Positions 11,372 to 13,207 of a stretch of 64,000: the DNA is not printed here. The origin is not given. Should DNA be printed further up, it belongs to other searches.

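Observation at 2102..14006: Sensor-type cytoplasmic [NiFe] hydrogenase wired to three kinases, a receiver and an HD-GYP enzyme instead of HoxJ/HoxA, directly upstream of the membrane-bound hydrogenase operon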

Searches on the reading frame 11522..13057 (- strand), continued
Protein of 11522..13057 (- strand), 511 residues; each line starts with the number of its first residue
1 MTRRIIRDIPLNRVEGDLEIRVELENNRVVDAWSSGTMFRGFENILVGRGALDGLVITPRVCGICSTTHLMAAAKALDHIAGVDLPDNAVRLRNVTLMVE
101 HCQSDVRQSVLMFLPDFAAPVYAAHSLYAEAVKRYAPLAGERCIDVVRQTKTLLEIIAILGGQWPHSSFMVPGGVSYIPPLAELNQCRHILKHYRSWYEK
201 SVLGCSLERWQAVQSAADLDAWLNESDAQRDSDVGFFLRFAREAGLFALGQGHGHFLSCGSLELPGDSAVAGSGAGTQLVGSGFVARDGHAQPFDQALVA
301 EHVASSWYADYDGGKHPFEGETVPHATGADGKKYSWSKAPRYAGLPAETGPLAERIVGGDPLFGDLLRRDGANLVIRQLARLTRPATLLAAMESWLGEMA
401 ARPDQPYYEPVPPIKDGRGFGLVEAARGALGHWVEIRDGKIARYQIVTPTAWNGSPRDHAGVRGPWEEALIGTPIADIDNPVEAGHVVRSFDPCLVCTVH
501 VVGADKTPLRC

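Call 26: find_related_loci(query=A1, collection=genome_contigs, flank=10000)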
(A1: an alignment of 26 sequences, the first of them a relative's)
Query A1 (511 aa) in genome_contigs; peptide patterns used: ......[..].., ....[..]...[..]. (x = any residue, [..] = any of these).
600 stretches matched a pattern (row limit reached: there are more); 597 encode a relative of the query (tblastn E <= 1e-3); the best 80 are kept; 80 distinct loci.
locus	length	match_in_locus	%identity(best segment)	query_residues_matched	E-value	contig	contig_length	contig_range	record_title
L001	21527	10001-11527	73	1-511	0e+0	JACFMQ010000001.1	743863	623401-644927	MAG: Rhodocyclaceae bacterium isolate BROCD002 NODE_1_length_743863_cov_360.895704, whole genome shotgun sequence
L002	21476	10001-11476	65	8-502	0e+0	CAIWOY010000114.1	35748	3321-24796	MAG: uncultured Phycisphaerales bacterium isolate AlinenSedimentsCore3_bin-0378 genome assembly, contig: bin-0378:114/46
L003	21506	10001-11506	59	3-506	0e+0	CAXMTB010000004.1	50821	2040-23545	MAG: uncultured Nitrospinaceae bacterium isolate 10C-St8-MC-01_bin.13.strict genome assembly, contig: NODE_4_length_5082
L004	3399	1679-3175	59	1-502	0e+0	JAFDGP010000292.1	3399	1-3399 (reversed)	MAG: Deltaproteobacteria bacterium isolate Meg22_1012_Bin_310 Meg22_1012_Bin_310_scaffold_98567, whole genome shotgun se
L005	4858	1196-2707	57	1-506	0e+0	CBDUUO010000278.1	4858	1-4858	MAG TPA_asm: uncultured bacterium isolate SRR22302367_binner23_Refined_21 genome assembly, contig: ERZ26661968.14447, wh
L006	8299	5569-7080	57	1-506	0e+0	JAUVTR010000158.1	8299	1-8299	MAG: Desulfobacterales bacterium isolate CSMAG_771 CSMAG_771_k141_1871115_length_8299_cov_11.7502, whole genome shotgun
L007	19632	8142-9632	62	2-502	0e+0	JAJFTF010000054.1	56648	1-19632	MAG: Betaproteobacteria bacterium isolate bin.132 k141_568525, whole genome shotgun sequence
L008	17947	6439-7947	58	4-508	0e+0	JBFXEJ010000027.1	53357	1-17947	MAG: Desulfococcaceae bacterium isolate CA_2019_TPIn_113 NODE_1994_length_53357_cov_6.798553_TPIn, whole genome shotgun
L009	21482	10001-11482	56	8-500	0e+0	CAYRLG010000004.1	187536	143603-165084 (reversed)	MAG TPA_asm: uncultured Desulfobacterales bacterium isolate binchicken_co168_123 genome assembly, contig: NODE_50_length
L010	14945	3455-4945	61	1-501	0e+0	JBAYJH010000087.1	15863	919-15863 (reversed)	MAG: Sterolibacterium sp. isolate SO_2016_GW1_50 scaffold06362_OW334_2016, whole genome shotgun sequence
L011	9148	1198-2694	60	1-502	0e+0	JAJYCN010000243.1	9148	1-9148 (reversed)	MAG: Acidobacteria bacterium isolate BP9.bin4 NODE_15939_length_9148_cov_1.527103, whole genome shotgun sequence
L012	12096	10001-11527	56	8-505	0e+0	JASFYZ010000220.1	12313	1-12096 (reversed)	MAG: Desulfobacterium sp. isolate MAY_MAG_00012 ALL_000000005395, whole genome shotgun sequence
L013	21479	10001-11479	58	8-502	0e+0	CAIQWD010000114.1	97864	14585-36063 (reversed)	MAG: uncultured delta proteobacterium isolate AM-2014_bin-3649 genome assembly, contig: bin-3649:114/117, whole genome s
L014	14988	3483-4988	56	1-505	0e+0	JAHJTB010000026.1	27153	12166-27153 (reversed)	MAG: Proteobacteria bacterium isolate OS_PC_MetaG.mb.36 OS_PC_MetaG.mb.36_k141_34610, whole genome shotgun sequence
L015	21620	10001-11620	51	1-500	0e+0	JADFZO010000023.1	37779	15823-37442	MAG: Desulfamplus sp. isolate nHLHbin7 nHLH_bin7_NODE_23_length_37779_cov_12.625994, whole genome shotgun sequence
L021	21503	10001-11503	54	4-506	0e+0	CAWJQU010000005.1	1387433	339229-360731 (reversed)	MAG: uncultured delta proteobacterium isolate MFD03804.bin.2.191 genome assembly, contig: contig_45557, whole genome sho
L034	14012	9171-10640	50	9-509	6e-157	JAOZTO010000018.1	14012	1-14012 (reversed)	MAG: Desulfocapsa sp. isolate GMC8_bin_18_sub GMC8_3535_length_14012_cov_12.270330, whole genome shotgun sequence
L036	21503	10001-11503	49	1-502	1e-153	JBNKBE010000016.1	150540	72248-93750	MAG: Polyangiaceae bacterium isolate F2.bin.4.strict NODE_16_length_150540_cov_8.949782, whole genome shotgun sequence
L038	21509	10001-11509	46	1-506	3e-140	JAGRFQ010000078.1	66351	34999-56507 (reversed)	MAG: Rhodocyclaceae bacterium isolate HKST-UBA155 2015-01-06_1_(paired)_contig_12112, whole genome shotgun sequence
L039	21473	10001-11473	45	1-503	1e-137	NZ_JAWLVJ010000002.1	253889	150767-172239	Terasakiella sp. A23 Scaffold2, whole genome shotgun sequence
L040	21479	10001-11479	42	1-506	5e-133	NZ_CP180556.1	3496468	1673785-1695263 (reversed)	Neptuniibacter sp. QD29_5 chromosome, complete genome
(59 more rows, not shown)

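Call 27: find_encoding_contigs(protein=P0002, flank=10000, max_places=3)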
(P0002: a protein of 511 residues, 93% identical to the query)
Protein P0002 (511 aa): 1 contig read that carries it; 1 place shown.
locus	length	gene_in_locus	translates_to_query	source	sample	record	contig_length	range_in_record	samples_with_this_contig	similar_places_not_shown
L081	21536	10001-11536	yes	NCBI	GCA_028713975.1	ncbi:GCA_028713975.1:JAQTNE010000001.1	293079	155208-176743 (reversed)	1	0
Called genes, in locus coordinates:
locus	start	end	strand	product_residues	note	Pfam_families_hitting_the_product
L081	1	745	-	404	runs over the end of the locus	PF02441:Flavoprotein, PF04127:DFP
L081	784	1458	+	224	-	PF20582:UPF0758_N, PF04002:RadC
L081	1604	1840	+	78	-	PF00830:Ribosomal_L28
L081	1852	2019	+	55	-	PF00471:Ribosomal_L33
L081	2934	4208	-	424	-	PF00924:MS_channel_2nd, PF21082:MS_channel_3rd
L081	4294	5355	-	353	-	PF01544:CorA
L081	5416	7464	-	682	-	PF07715:Plug, PF00593:TonB_dep_Rec_b-barrel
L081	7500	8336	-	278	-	PF03824:NicO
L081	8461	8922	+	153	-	PF01402:RHH_1, PF08753:NikR_C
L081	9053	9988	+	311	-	PF01058:Oxidored_q6, PF14720:NiFe_hyd_SSU_C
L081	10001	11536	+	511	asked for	PF00374:NiFeSe_Hases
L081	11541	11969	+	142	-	PF01750:HycI (weak)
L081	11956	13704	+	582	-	PF00512:HisKA, PF02518:HATPase_c, PF00072:Response_reg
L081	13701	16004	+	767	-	PF08269:dCache_2, PF17200:sCache_2, PF00512:HisKA, PF02518:HATPase_c, PF00072:Response_reg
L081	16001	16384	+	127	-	PF00072:Response_reg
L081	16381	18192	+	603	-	PF13185:GAF_2 (weak), PF01966:HD, PF13487:HD_5, PF01966:HD (weak)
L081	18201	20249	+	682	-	PF08269:dCache_2, PF17200:sCache_2, PF17201:Cache_3-Cache_2 (weak), PF17200:sCache_2, PF17201:Cache_3-Cache_2, PF00672:HAMP, PF00512:HisKA, PF02518:HATPase_c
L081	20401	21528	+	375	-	PF01058:Oxidored_q6, PF14720:NiFe_hyd_SSU_C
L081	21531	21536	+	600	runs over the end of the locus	PF27537:HoxH, PF00374:NiFeSe_Hases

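Call 28: find_encoding_contigs(protein=P0032, flank=10000, max_places=3)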
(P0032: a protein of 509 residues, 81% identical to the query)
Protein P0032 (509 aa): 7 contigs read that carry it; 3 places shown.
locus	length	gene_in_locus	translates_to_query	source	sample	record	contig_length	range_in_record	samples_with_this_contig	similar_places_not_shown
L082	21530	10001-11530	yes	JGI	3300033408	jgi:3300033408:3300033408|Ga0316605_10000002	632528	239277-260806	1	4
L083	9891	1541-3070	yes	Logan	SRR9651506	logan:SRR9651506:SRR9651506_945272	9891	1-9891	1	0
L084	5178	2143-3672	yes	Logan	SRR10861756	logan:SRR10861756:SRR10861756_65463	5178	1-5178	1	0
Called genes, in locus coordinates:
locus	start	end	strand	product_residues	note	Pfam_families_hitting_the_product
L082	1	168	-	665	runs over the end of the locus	PF01578:Cytochrom_C_asm, PF16327:CcmF_C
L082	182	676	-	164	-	PF03100:CcmE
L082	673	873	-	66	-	PF04995:CcmD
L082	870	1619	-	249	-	PF01578:Cytochrom_C_asm, PF27518:CcmC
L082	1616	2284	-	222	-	PF03379:CcmB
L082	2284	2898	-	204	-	PF00005:ABC_tran, PF13304:AAA_21 (faint)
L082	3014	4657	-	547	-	PF00015:MCPsignal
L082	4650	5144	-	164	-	PF01750:HycI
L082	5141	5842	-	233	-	PF01292:Ni_hydr_CYTB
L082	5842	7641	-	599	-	PF27537:HoxH (weak), PF00374:NiFeSe_Hases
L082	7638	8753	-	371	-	PF01058:Oxidored_q6, PF14720:NiFe_hyd_SSU_C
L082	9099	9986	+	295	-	PF01058:Oxidored_q6, PF14720:NiFe_hyd_SSU_C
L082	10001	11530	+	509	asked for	PF00374:NiFeSe_Hases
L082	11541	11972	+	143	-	PF01750:HycI (weak)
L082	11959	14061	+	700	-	PF13426:PAS_9, PF00512:HisKA, PF02518:HATPase_c, PF00072:Response_reg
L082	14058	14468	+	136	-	PF00072:Response_reg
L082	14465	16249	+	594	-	PF13185:GAF_2, PF13487:HD_5, PF01966:HD (weak)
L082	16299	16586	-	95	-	-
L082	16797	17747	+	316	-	-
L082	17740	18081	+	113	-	PF01155:HypA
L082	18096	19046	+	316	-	PF02492:cobW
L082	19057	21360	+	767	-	PF00708:Acylphosphatase, PF07503:zf-HYPF, PF01300:Sua5_yciO_yrdC, PF17788:HypF_C, PF22521:HypF_C_2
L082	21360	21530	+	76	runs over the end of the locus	PF01455:HupF_HypC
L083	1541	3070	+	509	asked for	PF00374:NiFeSe_Hases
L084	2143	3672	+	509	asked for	PF00374:NiFeSe_Hases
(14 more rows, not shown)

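Call 29: find_encoding_contigs(protein=P0065, flank=10000, max_places=2)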
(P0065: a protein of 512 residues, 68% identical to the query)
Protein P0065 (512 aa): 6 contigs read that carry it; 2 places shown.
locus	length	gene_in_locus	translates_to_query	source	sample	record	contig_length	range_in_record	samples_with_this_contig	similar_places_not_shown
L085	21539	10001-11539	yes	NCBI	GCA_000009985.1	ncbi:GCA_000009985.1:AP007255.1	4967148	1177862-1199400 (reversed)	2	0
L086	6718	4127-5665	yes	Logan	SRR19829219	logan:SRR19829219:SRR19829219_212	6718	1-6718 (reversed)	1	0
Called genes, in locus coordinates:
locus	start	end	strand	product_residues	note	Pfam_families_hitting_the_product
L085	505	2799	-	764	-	PF02861:Clp_N, PF13191:AAA_16 (faint), PF00004:AAA, PF17871:AAA_lid_9, PF00004:AAA, PF07724:AAA_2, PF07728:AAA_5, PF10431:ClpB_D2-small, +8 more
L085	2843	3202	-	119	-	PF02617:ClpS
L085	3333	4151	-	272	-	-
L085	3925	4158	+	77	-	-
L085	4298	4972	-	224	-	-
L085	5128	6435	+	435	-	PF00768:Peptidase_S11, PF13354:Beta-lactamase2, PF05036:SPOR (weak)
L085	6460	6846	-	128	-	PF01740:STAS, PF13466:STAS_2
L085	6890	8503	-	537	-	PF00072:Response_reg, PF07228:SpoIIE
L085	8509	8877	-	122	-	PF00072:Response_reg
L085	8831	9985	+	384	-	PF01058:Oxidored_q6, PF14720:NiFe_hyd_SSU_C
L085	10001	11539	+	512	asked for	PF00374:NiFeSe_Hases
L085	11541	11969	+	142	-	PF01750:HycI (weak)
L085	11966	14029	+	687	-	PF00989:PAS, PF08448:PAS_4, PF13426:PAS_9, PF00512:HisKA, PF02518:HATPase_c, PF00072:Response_reg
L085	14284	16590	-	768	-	PF00672:HAMP, PF02518:HATPase_c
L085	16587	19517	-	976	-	PF00072:Response_reg (weak), PF11849:DUF3369, PF08447:PAS_3, PF00512:HisKA, PF02518:HATPase_c, PF00072:Response_reg, PF01627:Hpt (weak)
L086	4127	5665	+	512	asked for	PF00374:NiFeSe_Hases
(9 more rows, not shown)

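Call 30: find_encoding_contigs(protein=P0097, flank=10000, max_places=2)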
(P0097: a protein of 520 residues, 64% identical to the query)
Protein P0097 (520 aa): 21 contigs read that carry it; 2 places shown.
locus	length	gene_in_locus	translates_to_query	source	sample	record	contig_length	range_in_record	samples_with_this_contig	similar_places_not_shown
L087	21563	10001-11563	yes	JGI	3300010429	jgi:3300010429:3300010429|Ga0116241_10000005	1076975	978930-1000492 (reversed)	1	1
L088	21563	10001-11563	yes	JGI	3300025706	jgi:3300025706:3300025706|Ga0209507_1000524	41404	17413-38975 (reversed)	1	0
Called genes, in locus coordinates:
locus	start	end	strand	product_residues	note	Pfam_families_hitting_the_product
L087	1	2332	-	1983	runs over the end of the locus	PF00082:Peptidase_S8, PF00059:Lectin_C (faint), PF01833:TIG, PF00963:Cohesin, PF00404:Dockerin_1 (faint)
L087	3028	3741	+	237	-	PF00005:ABC_tran, PF02463:SMC_N (faint), PF13304:AAA_21 (faint)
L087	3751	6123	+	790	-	PF02687:FtsX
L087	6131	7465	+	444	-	PF25973:BSH_CzcB (weak), PF25989:YknX_C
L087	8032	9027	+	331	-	PF00989:PAS (weak), PF13188:PAS_8 (weak), PF08448:PAS_4 (faint), PF13426:PAS_9 (weak)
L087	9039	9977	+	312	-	PF01058:Oxidored_q6, PF14720:NiFe_hyd_SSU_C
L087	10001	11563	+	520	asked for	PF00374:NiFeSe_Hases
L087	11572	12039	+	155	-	PF01750:HycI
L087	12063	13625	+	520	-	PF00512:HisKA, PF02518:HATPase_c, PF00072:Response_reg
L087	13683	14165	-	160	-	PF12570:DUF3750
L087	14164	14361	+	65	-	-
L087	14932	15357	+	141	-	PF01740:STAS, PF13466:STAS_2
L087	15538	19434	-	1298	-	-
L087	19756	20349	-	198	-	-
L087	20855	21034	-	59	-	-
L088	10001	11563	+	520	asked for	PF00374:NiFeSe_Hases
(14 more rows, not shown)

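Call 31: find_encoding_contigs(protein=P0026, flank=10000, max_places=2)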
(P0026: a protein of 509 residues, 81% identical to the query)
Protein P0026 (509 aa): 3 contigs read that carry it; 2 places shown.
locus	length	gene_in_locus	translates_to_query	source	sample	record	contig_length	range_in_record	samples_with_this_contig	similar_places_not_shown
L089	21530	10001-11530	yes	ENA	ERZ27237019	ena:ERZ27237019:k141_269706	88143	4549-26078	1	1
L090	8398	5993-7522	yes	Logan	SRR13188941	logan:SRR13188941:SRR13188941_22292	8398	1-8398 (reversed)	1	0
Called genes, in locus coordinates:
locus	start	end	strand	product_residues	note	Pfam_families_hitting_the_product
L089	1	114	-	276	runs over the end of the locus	PF00582:Usp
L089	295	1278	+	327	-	PF25917:BSH_RND (weak), PF25973:BSH_CzcB (faint), PF25954:Beta-barrel_RND_2, PF25990:Beta-barrel_YknX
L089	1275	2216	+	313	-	PF00005:ABC_tran, PF13304:AAA_21 (faint)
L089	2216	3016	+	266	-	PF00005:ABC_tran, PF13304:AAA_21 (weak)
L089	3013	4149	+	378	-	PF12679:ABC2_membrane_2, PF12698:ABC2_membrane_3, PF01061:ABC2_membrane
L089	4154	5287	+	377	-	PF12679:ABC2_membrane_2, PF12698:ABC2_membrane_3, PF01061:ABC2_membrane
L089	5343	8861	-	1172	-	PF03704:BTAD, PF13191:AAA_16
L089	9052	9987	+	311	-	PF01058:Oxidored_q6, PF14720:NiFe_hyd_SSU_C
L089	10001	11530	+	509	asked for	PF00374:NiFeSe_Hases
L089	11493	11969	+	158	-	PF01750:HycI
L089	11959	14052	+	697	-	PF00989:PAS (weak), PF13426:PAS_9, PF00512:HisKA, PF02518:HATPase_c, PF00072:Response_reg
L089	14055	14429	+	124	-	PF00072:Response_reg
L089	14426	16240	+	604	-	PF01966:HD (faint), PF13487:HD_5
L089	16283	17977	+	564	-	PF00015:MCPsignal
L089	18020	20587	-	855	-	PF11791:Aconitase_B_N, PF06434:Aconitase_2_N, PF00330:Aconitase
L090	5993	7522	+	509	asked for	PF00374:NiFeSe_Hases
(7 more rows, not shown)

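Call 32: get_annotated_region(hit=H36, flank=4000)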
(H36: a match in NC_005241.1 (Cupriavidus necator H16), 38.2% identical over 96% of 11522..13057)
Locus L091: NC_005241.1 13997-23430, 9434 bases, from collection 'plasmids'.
description: Cupriavidus necator H16 megaplasmid pHG1, complete sequence
organism: Cupriavidus necator H16 (NCBI taxid 381666)
taxonomy: Bacteria; Pseudomonadota; Betaproteobacteria; Burkholderiales; Burkholderiaceae; Cupriavidus; Cupriavidus necator; Cupriavidus necator H16
host: -; source: -; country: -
typing (MOB-suite, as given by PLSDB): conjugative; replicon rep_cluster_120; relaxase MOBH,MOBP; mating-pair formation MPF_T
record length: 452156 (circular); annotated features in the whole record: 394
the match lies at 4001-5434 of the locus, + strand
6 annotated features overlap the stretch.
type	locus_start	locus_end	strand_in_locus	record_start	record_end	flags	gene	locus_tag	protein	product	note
CDS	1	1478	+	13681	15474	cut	-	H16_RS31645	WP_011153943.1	hydrogenase maturation protein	-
CDS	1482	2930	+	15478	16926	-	-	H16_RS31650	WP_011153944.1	sigma-54 dependent transcriptional regulator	GO:0006355 - regulation of DNA-templated transcription [Evidence IEA]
CDS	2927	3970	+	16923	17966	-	-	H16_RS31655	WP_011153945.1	regulatory [NiFe] hydrogenase small subunit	-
CDS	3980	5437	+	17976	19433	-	-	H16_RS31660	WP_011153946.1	nickel-dependent hydrogenase large subunit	-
CDS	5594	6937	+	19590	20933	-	-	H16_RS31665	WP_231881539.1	ATP-binding protein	-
CDS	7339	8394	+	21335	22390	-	-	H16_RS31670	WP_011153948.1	HoxN/HupN/NixA family nickel/cobalt transporter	GO:0000041 - transition metal ion transport [Evidence IEA]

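Call 33: get_annotated_region(hit=H1, flank=9000)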
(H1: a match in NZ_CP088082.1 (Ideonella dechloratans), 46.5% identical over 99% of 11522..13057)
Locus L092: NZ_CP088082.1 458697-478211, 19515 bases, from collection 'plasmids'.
description: Ideonella dechloratans strain CCUG 30977 plasmid unnamed1, complete sequence
organism: Ideonella dechloratans (NCBI taxid 36863)
taxonomy: Bacteria; Pseudomonadota; Betaproteobacteria; Burkholderiales; Sphaerotilaceae; Ideonella; Ideonella dechloratans
host: -; source: Cell culture,Activated sludge, wastewater treatment plant; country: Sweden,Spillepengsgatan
typing (MOB-suite, as given by PLSDB): non-mobilizable
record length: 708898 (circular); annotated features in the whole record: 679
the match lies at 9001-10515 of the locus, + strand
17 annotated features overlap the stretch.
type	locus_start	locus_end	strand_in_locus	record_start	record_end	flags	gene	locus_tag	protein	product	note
CDS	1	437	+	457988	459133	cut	-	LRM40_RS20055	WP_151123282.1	GGDEF domain-containing protein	-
CDS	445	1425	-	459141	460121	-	-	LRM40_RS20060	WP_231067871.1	LysR family transcriptional regulator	-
CDS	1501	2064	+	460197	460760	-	-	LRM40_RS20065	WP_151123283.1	ester cyclase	-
CDS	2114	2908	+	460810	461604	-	-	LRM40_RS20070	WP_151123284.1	SDR family NAD(P)-dependent oxidoreductase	-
CDS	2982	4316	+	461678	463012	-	-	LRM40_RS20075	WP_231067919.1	MFS transporter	GO:0055085 - transmembrane transport [Evidence IEA]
CDS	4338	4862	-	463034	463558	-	-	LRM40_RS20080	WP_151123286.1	YciI family protein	-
CDS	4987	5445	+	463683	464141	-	-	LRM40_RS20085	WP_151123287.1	MarR family winged helix-turn-helix transcriptional regulator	GO:0006355 - regulation of DNA-templated transcription [Evidence IEA]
CDS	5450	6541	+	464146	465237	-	-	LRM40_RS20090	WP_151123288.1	AbrB family transcriptional regulator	-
CDS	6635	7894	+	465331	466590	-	-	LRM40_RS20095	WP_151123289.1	outer membrane protein transport protein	-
CDS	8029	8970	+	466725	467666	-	-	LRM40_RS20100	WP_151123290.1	NADH:ubiquinone oxidoreductase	-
CDS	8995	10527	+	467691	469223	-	-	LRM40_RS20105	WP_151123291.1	nickel-dependent hydrogenase large subunit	-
CDS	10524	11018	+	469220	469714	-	-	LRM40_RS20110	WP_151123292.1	hydrogenase maturation protease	-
CDS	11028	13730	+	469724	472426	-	-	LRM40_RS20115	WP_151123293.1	bifunctional diguanylate cyclase/phosphodiesterase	-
CDS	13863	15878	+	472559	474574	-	-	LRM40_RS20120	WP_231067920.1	c-type cytochrome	-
CDS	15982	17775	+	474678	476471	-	-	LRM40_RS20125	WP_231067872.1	PhnD/SsuA/transferrin family substrate-binding protein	-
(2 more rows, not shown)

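Call 34: get_annotated_region(hit=H18, flank=3000)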
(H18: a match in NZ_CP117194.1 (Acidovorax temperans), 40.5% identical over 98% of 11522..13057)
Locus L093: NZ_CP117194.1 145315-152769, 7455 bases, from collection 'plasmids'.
description: Acidovorax temperans strain LMJ plasmid pEP1, complete sequence
organism: Acidovorax temperans (NCBI taxid 80878)
taxonomy: Bacteria; Pseudomonadota; Betaproteobacteria; Burkholderiales; Comamonadaceae; Acidovorax; Acidovorax temperans
host: -; source: cell culture,Acidovorax temperans strain LMJ was isolated from a contaminated Tris Acetate Phosphate (TAP) ...; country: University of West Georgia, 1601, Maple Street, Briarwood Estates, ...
typing (MOB-suite, as given by PLSDB): non-mobilizable
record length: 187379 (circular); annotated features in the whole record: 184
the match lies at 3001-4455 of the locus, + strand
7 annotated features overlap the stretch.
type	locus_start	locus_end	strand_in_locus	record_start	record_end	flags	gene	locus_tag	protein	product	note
CDS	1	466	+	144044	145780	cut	-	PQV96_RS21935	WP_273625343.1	enoyl-CoA hydratase-related protein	-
CDS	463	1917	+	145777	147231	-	-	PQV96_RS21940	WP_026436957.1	sigma-54 dependent transcriptional regulator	GO:0006355 - regulation of DNA-templated transcription [Evidence IEA]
CDS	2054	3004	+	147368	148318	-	-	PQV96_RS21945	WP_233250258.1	HupU protein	-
CDS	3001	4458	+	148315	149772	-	-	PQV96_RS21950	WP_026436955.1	nickel-dependent hydrogenase large subunit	-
CDS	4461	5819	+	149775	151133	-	-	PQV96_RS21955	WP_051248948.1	ATP-binding protein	-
CDS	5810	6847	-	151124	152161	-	fba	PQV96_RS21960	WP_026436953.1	class II fructose-bisphosphate aldolase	GO:0006096 - glycolytic process [Evidence IEA]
CDS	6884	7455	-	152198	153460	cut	-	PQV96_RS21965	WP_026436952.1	phosphoglycerate kinase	GO:0006096 - glycolytic process [Evidence IEA]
